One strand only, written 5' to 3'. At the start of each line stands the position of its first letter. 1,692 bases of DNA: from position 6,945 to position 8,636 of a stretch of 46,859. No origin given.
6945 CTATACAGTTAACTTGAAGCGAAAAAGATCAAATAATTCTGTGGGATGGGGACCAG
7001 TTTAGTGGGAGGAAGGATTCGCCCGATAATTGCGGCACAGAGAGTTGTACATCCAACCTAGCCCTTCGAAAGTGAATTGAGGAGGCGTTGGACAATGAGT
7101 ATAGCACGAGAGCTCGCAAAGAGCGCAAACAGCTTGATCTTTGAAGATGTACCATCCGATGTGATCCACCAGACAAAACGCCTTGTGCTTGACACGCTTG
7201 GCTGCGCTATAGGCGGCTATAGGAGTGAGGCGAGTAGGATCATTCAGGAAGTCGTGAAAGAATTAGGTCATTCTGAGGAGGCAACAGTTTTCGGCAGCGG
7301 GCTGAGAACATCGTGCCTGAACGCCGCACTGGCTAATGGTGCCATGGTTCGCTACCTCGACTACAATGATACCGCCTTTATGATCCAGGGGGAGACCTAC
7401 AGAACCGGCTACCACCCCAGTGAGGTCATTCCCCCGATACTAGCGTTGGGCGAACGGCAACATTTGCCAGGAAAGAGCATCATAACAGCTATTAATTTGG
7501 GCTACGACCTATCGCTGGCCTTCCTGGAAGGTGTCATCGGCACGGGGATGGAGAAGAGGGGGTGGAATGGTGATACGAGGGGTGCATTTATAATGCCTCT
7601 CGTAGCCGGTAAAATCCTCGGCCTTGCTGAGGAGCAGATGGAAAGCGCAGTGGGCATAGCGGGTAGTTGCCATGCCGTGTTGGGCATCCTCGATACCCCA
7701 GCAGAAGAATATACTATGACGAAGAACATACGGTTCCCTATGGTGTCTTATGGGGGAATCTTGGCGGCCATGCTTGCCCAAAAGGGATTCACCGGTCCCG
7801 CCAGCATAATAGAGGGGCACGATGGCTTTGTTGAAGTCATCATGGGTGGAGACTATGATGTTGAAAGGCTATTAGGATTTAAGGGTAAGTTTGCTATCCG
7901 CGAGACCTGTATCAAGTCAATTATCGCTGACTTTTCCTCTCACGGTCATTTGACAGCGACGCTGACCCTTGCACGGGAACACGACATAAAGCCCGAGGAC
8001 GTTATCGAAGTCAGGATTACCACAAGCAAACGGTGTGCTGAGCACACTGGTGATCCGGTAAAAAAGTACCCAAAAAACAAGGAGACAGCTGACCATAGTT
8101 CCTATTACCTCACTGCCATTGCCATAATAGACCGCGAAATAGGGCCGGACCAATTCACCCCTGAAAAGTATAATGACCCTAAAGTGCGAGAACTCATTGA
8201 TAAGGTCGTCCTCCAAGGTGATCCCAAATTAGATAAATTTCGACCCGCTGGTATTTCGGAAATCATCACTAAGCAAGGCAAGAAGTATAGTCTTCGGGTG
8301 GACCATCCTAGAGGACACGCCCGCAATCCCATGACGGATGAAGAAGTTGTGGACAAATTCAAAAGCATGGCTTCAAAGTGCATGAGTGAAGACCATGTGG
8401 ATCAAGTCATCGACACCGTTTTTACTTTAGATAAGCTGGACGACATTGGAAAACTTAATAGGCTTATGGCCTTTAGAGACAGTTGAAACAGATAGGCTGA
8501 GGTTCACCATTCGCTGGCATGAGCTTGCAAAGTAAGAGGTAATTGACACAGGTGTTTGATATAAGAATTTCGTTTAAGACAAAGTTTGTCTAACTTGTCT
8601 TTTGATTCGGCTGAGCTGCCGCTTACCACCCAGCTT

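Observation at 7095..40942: Seven MmgE/PrpD-family paralogues packed into one ~34 kb locus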

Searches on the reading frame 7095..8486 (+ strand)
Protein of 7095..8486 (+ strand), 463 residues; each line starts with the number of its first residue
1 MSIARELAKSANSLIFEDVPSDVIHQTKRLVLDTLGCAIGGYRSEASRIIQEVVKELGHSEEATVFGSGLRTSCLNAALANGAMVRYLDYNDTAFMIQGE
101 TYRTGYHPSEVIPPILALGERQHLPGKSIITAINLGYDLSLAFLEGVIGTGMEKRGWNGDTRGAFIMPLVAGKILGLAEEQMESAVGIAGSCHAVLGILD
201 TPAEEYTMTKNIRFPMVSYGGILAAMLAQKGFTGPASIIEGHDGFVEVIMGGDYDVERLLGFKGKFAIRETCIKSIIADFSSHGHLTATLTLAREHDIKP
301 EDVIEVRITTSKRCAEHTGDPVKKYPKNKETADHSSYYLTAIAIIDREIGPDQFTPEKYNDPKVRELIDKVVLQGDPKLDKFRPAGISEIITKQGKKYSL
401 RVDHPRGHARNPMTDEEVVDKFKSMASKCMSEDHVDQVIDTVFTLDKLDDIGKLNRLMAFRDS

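Call 3: search_protein_families(library=pfam, proteins=[window:7095-8486:+])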
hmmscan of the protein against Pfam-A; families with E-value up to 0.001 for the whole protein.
window:7095-8486:+ (463 aa): 2 families
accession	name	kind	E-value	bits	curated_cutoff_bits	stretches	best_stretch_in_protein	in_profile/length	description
PF03972.19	MmgE_PrpD_N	-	7.8e-56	189.4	32.1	1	5-253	1-240/244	MmgE/PrpD N-terminal domain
PF19305.4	MmgE_PrpD_C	-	8.9e-40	136.7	32.1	1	279-442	4-170/173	MmgE/PrpD C-terminal domain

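Call 9: search_solved_structures(query=window:7095-8486:+, max_evalue=1e-10)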
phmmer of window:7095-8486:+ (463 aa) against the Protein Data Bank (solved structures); distinct sequences matched with E-value up to 1e-10: 11.
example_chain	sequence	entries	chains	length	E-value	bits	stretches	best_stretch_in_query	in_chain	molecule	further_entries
12vw_A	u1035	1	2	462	7.6e-30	107.2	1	4-458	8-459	Cis-aconitate decarboxylase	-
12ux_A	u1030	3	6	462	3.7e-29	104.9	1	4-458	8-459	Cis-aconitate decarboxylase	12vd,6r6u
12vt_A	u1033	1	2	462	5.7e-29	104.3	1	4-458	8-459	Cis-aconitate decarboxylase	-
12vq_A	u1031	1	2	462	3.6e-28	101.7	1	4-458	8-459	Cis-aconitate decarboxylase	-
7br9_A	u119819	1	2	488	5.6e-28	101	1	12-458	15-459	Cis-aconitate decarboxylase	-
6r6t_A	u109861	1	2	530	7.6e-28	100.6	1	12-458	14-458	Cis-aconitate decarboxylase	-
2hp3_A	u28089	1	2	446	1.1e-24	90.3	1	27-425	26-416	IDS-epimerase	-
2hp0_A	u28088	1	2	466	1.2e-24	90.1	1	27-425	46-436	IDS-epimerase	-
7bra_A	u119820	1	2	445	1.1e-15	60.6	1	21-423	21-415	Bacillus subtilis IRG1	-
7e9d_A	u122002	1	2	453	7.8e-15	57.7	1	21-423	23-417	IRG1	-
5mvi_E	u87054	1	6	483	1.4e-11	47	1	8-441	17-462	2-methylcitrate dehydratase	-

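Call 13: search_protein_families(library=ncbifam, proteins=[window:7095-8486:+], max_evalue=0.00001)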
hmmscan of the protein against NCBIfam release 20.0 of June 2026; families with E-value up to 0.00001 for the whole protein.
window:7095-8486:+ (463 aa): 3 families
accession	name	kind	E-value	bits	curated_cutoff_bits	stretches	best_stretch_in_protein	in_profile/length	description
NF042438.1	PrpD_hiGCgrampos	equivalog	3.5e-24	85.3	950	1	60-455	77-480/499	2-methylcitrate dehydratase PrpD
NF006943.0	PRK09425.1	equivalog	1.8e-19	69.8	575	2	15-118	24-123/480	bifunctional 2-methylcitrate dehydratase/aconitate hydratase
TIGR02330.1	prpD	equivalog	3.1e-16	59.2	458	2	217-451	216-457/468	2-methylcitrate dehydratase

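Call 53: find_related_loci(query=window:7095-8486:+, collection=genome_contigs, flank=10000)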
Query window:7095-8486:+ (463 aa) in genome_contigs; peptide patterns used: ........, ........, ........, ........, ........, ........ (x = any residue, [..] = any of these).
160 stretches matched a pattern; 57 encode a relative of the query (tblastn E <= 1e-3); 57 distinct loci.
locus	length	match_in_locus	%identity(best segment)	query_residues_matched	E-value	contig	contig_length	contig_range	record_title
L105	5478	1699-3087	90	1-463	0e+0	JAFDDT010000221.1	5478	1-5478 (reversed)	MAG: Deltaproteobacteria bacterium isolate Meg19_1012_Bin_230 Meg19_1012_Bin_230_scaffold_66745, whole genome shotgun se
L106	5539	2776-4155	82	1-460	0e+0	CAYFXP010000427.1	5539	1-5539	MAG TPA_asm: uncultured Syntrophobacterales bacterium isolate ERP108616_co1_46 genome assembly, contig: k119_794985, who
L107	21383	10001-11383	79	1-461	0e+0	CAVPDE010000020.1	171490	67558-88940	MAG: uncultured delta proteobacterium isolate MFD00032.bin.1.156 genome assembly, contig: contig_5747, whole genome shot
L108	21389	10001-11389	79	1-463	0e+0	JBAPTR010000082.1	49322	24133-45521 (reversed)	MAG: Desulfatiglandaceae bacterium isolate MFD01219_ilm_asm_bin15 k127_77962, whole genome shotgun sequence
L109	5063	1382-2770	79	1-463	0e+0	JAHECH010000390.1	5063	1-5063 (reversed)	MAG: Deltaproteobacteria bacterium isolate Ww165 NODE_52258_length_5063_cov_2.272157, whole genome shotgun sequence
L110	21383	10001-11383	77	1-461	0e+0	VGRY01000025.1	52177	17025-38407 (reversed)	MAG: Deltaproteobacteria bacterium isolate K_DeepCast_100m_mx_276 K_DeepCast_100m_mx_276_Ga0194127_10000714, whole genom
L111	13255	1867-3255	77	1-463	0e+0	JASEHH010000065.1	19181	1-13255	MAG: Thermodesulfobacteriota bacterium isolate Yes70-18 NODE_1074_length_19181_cov_52.789135, whole genome shotgun seque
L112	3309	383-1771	78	1-463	0e+0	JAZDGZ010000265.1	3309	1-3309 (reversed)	MAG: Pseudomonadota bacterium isolate MEGAHIT-group-0.292 k141_2277958, whole genome shotgun sequence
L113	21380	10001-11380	78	1-460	0e+0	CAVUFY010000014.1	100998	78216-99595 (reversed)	MAG: uncultured delta proteobacterium isolate MFD02416.bin.2.150 genome assembly, contig: contig_55521, whole genome sho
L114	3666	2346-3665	80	1-440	0e+0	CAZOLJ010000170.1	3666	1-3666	MAG TPA_asm: uncultured Desulfobacteraceae bacterium isolate binchicken_co340_80 genome assembly, contig: NODE_13145_len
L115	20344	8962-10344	74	1-461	0e+0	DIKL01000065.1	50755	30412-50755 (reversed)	MAG TPA_asm: Syntrophaceae bacterium UBA5619 UBA5619_contig_35120, whole genome shotgun sequence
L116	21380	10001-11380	74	1-460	0e+0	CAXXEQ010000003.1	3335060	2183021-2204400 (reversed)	MAG: Desulfomonilaceae bacterium isolate 8deb2ff7-9cb5-4438-9dd6-cb8d27c5cb84 genome assembly, contig: contig_3, whole g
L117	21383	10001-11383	72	1-461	0e+0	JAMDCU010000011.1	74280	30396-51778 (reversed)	MAG: Chloroflexota bacterium isolate FK_Sedi_B_Bin.16 NODE_747_length_74280_cov_4.31146, whole genome shotgun sequence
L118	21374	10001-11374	73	1-458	0e+0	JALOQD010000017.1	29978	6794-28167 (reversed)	MAG: Myxococcota bacterium isolate Prado146 scaffold_1389, whole genome shotgun sequence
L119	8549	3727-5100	68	1-458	0e+0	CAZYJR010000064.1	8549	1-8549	MAG TPA_asm: uncultured Desulfobacterales bacterium isolate SRP141376_co2_358 genome assembly, contig: NODE_15043_length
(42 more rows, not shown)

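Call 73: search_protein_families(library=pfam, proteins=[L107:622-1764:+, L107:2047-3501:+, L107:3428-3991:+, L107:4414-4962:+, L107:4966-7269:+, L107:7374-8858:+, L107:14850-16115:+, L113:2538-4262:+, L113:7607-9085:+], max_evalue=0.001)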
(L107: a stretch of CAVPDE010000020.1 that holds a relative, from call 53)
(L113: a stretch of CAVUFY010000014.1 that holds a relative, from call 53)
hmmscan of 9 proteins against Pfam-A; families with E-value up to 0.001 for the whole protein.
L107:622-1764:+ (381 aa): 0 families

L107:2047-3501:+ (485 aa): 2 families
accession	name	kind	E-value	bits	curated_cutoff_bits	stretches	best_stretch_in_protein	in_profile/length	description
PF13336.12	AcetylCoA_hyd_C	-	9.8e-61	204.6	23.7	1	323-475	1-153/154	Acetyl-CoA hydrolase/transferase C-terminal domain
PF02550.21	AcetylCoA_hydro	-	2.3e-23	83.7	24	1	58-236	5-194/198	Acetyl-CoA hydrolase/transferase N-terminal domain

L107:3428-3991:+ (188 aa): 0 families

L107:4414-4962:+ (183 aa): 3 families
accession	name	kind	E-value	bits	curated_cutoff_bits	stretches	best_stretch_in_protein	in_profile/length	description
PF01799.25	Fer2_2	-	3e-35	120.6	30.3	1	99-172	1-75/75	[2Fe-2S] binding domain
PF00111.32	Fer2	-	2.7e-07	30.8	21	1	32-80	2-51/77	2Fe-2S iron-sulfur cluster binding domain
PF13085.11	Fer2_3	-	2.8e-07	31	27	1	61-106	48-92/107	2Fe-2S iron-sulfur cluster binding domain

L107:4966-7269:+ (768 aa): 3 families
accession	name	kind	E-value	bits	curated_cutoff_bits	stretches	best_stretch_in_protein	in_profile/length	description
PF02738.23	MoCoBD_1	-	7.2e-79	264.8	27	1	158-398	6-244/244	Molybdopterin cofactor-binding domain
PF20256.3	MoCoBD_2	-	1.1e-73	248.6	27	1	439-706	24-283/283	Molybdopterin cofactor-binding domain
PF01315.27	Ald_Xan_dh_C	-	1.4e-29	103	31.3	1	32-137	2-110/110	Aldehyde oxidase and xanthine dehydrogenase, a/b hammerhead domain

L107:7374-8858:+ (495 aa): 3 families
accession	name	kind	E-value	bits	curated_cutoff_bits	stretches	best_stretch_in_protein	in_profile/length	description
PF01979.26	Amidohydro_1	-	2.4e-14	53.8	25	1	204-469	138-345/345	Amidohydrolase family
PF07969.17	Amidohydro_3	-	4.2e-12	46.7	29.7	1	389-470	405-472/472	Amidohydrolase family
PF00449.26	Urease_alpha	-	0.00037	21.3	23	1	13-46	66-98/121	Urease alpha-subunit, N-terminal domain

L107:14850-16115:+ (422 aa): 3 families
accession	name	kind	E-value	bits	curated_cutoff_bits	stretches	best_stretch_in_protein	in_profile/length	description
PF13458.12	Peripla_BP_6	-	3.8e-60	204.8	31.7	1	70-411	1-342/343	Periplasmic binding protein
PF01094.35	ANF_receptor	-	1.5e-22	80.6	25.4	1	90-401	2-343/353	Receptor family ligand binding region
PF13433.12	Peripla_BP_5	-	2.4e-15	57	27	1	72-408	2-336/363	Periplasmic binding protein domain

L113:2538-4262:+ (575 aa): 3 families
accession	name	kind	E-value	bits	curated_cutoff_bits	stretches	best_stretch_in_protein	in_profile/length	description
PF00282.25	Pyridoxal_deC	-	1.4e-46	159.4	27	1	71-452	8-372/375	Pyridoxal-dependent decarboxylase conserved domain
PF00266.25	Aminotran_5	-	1.1e-06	28.4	21.5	1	224-366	90-216/371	Aminotransferase class-V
PF01212.27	Beta_elim_lyase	-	5e-05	23.2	27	1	225-378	74-215/288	Beta-eliminating lyase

L113:7607-9085:+ (493 aa): 2 families
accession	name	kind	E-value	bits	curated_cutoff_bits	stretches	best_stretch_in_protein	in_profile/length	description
PF01979.26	Amidohydro_1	-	2e-11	44.1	25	1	325-444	228-334/345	Amidohydrolase family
PF07969.17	Amidohydro_3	-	6.2e-10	39.6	29.7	1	51-79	1-30/472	Amidohydrolase family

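Call 75: search_solved_structures(query=L107:7374-8858:+, max_evalue=0.001)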
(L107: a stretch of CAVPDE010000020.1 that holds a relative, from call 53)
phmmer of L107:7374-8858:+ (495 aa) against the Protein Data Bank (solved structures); distinct sequences matched with E-value up to 0.001: 93 (the best 60 are shown).
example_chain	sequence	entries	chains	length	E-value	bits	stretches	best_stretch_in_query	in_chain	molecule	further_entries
3hm7_A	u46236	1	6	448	2e-55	191.8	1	10-471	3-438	Allantoinase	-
1nfg_A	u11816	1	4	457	2.8e-49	171.5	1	14-487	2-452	D-hydantoinase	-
1gkr_A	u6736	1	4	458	5.7e-48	167.2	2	214-487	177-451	NON-ATP DEPENDENT L-SELECTIVE HYDANTOINASE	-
4tqt_A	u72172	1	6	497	7.7e-48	166.8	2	218-488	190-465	D-hydantoinase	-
1k1d_A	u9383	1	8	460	2.5e-44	155.2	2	211-488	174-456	D-hydantoinase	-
3dc8_A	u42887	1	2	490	2.5e-44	155.1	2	219-487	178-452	Dihydropyrimidinase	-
5ykd_A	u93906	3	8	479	7.7e-43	150.3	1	15-489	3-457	D-hydantoinase/dihydropyrimidinase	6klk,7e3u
5e5c_A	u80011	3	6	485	8.2e-43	150.2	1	15-489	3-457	D-hydantoinase/dihydropyrimidinase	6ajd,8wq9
4kqn_A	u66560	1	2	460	1.8e-42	149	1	17-488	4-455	D-hydantoinase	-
1gkp_A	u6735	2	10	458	3.6e-42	148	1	15-488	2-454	HYDANTOINASE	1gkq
1yny_A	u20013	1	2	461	6e-42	147.3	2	212-488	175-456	D-Hydantoinase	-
4kir_A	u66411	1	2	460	6.4e-42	147.2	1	17-488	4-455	D-hydantoinase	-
3sfw_A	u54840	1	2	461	1.7e-39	139.2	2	214-488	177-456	Dihydropyrimidinase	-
3e74_A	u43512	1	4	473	8.3e-38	133.7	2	218-472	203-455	Allantoinase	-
8hfd_A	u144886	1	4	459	1.5e-37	132.9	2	218-474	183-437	Allantoinase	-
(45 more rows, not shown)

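Call 76: search_protein_families(library=ncbifam, proteins=[L107:7374-8858:+, L107:14850-16115:+], max_evalue=0.001)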
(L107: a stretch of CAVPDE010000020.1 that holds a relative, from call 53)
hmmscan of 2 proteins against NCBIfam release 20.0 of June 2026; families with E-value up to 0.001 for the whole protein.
L107:7374-8858:+ (495 aa): 53 families (the best 25 are shown)
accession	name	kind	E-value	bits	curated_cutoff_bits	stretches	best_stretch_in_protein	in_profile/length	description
NF004839.0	PRK06189.1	equivalog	1.8e-72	244.4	631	1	13-487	3-447/451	allantoinase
TIGR03178.1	allantoinase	equivalog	1.3e-69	235.1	357.85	1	14-486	1-440/441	allantoinase AllB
NF009941.0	PRK13404.1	subfamily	2e-69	234.5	647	2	218-488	182-462/478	dihydropyrimidinase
TIGR02033.1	D-hydantoinase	equivalog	1.7e-64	218.5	393.25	1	16-487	2-454/454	dihydropyrimidinase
NF002668.0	PRK02382.1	equivalog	7.2e-63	212.8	452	2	215-487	167-428/436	dihydroorotase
NF058539.1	ergo_uti2_ErtD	equivalog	1.1e-58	199.3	650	1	13-486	2-446/449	hydantoin-5-propionate amidohydrolase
TIGR00857.1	pyrC_multi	subfamily_domain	4.1e-58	197.3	279.05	2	214-472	159-411/412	dihydroorotase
NF058538.1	ergo_util_ErtD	equivalog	2.6e-57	194.7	600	1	14-486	2-445/446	hydantoin-5-propionate amidohydrolase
NF006559.0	PRK09060.1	equivalog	5.2e-55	186.5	482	2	205-479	166-431/444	dihydroorotase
NF005751.0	PRK07575.1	equivalog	5.7e-51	173.3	529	2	204-476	162-426/440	dihydroorotase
NF005960.0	PRK08044.1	equivalog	1.7e-49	168.7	688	1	13-486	3-449/453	allantoinase AllB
NF003271.0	PRK04250.1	equivalog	4.1e-44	150.8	405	2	209-483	164-401/407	dihydroorotase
NF006837.0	PRK09357.1-2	equivalog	5.6e-39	133.9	575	2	218-474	176-426/428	dihydroorotase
NF006844.0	PRK09357.2-5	equivalog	8.4e-38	130.5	701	2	249-471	203-421/422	dihydroorotase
NF006841.0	PRK09357.2-2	equivalog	1.5e-37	129.3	640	1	268-472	217-419/421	dihydroorotase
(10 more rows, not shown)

L107:14850-16115:+ (422 aa): 3 families
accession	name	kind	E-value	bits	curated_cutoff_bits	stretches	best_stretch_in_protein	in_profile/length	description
NF011933.0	PRK15404.1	subfamily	1.2e-22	80.6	477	1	63-400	19-352/370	high-affinity branched-chain amino acid ABC transporter substrate-binding protein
TIGR03407.1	urea_ABC_UrtA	exception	2e-13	50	492.75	1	79-399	9-331/361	urea ABC transporter substrate-binding protein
TIGR03669.1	urea_ABC_arch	equivalog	1.9e-09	37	494.8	1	81-386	11-315/375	urea ABC transporter substrate-binding protein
